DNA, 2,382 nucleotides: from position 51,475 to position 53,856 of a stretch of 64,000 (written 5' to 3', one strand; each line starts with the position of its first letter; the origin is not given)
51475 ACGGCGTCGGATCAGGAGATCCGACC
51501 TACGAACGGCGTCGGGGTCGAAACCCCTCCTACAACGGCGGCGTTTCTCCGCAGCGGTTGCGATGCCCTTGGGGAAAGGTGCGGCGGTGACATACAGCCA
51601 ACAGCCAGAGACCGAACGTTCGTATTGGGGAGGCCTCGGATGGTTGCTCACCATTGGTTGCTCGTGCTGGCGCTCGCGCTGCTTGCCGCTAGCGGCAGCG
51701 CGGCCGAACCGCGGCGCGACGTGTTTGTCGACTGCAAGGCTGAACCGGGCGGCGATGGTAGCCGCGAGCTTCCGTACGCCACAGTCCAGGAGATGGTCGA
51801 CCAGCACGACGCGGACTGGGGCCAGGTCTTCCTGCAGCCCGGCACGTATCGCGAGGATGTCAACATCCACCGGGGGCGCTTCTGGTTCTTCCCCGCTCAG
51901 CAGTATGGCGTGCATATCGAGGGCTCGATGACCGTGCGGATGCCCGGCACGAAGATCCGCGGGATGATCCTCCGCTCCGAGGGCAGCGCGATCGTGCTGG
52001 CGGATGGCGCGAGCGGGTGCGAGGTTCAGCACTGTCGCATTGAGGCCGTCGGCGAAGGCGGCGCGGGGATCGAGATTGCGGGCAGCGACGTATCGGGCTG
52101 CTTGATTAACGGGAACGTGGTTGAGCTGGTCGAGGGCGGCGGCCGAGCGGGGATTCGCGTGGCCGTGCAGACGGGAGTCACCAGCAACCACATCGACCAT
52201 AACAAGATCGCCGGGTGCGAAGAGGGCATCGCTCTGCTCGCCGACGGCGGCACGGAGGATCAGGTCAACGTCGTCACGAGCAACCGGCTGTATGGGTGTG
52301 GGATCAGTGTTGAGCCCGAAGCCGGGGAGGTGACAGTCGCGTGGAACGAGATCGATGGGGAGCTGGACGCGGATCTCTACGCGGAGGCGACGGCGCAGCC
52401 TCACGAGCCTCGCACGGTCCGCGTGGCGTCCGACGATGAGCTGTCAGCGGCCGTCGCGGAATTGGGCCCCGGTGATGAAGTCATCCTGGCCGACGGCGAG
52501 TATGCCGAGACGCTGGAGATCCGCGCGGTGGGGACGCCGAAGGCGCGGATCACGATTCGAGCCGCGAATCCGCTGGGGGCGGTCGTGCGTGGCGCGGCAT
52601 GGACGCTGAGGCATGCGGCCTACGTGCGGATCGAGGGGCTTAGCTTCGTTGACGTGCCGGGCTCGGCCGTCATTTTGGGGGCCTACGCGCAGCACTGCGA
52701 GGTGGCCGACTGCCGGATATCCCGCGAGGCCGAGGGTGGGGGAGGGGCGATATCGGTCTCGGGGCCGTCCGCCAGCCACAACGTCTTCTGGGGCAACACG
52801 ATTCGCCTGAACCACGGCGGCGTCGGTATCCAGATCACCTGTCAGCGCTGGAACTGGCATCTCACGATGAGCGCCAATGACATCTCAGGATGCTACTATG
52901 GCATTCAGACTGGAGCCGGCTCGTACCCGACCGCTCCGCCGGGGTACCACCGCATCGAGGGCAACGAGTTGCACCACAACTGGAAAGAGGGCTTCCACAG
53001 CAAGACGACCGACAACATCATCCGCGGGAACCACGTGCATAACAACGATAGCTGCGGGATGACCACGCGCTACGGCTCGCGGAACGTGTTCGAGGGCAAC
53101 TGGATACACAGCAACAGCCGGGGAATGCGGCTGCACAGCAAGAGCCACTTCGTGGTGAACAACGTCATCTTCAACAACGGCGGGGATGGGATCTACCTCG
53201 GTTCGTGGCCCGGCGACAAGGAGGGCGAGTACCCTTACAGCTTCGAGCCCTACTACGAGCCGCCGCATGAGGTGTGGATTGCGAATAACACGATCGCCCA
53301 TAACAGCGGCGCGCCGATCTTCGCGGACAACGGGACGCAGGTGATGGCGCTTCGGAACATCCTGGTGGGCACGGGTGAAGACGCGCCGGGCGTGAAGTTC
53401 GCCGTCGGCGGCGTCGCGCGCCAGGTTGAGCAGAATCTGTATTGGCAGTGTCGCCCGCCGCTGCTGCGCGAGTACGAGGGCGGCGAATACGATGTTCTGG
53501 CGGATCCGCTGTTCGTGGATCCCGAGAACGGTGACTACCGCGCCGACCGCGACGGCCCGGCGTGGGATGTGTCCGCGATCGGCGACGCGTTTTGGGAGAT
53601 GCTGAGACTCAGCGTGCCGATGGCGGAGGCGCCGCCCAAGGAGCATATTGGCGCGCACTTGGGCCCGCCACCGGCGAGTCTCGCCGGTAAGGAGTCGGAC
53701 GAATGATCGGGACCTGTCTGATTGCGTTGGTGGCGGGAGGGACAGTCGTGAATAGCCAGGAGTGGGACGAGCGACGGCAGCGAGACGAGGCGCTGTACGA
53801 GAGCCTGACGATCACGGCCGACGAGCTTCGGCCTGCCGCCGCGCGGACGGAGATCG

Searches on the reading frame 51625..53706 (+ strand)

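Call 25: search_protein_families(library=pfam, proteins=[window:51625-53706:+], max_evalue=0.00001)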
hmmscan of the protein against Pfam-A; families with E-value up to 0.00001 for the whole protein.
window:51625-53706:+ (693 aa): 3 families
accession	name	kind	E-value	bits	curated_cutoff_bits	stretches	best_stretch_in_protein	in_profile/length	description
PF13229.12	Beta_helix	-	3.8e-32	111.5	25.9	2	401-526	2-121/158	Right handed beta helix region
PF05048.19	NosD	-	4.1e-19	69.3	23.6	2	358-518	27-172/212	Periplasmic copper-binding protein (NosD)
PF14592.12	Chondroitinas_B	-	5.7e-10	39.2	24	1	267-350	1-87/426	Chondroitinase B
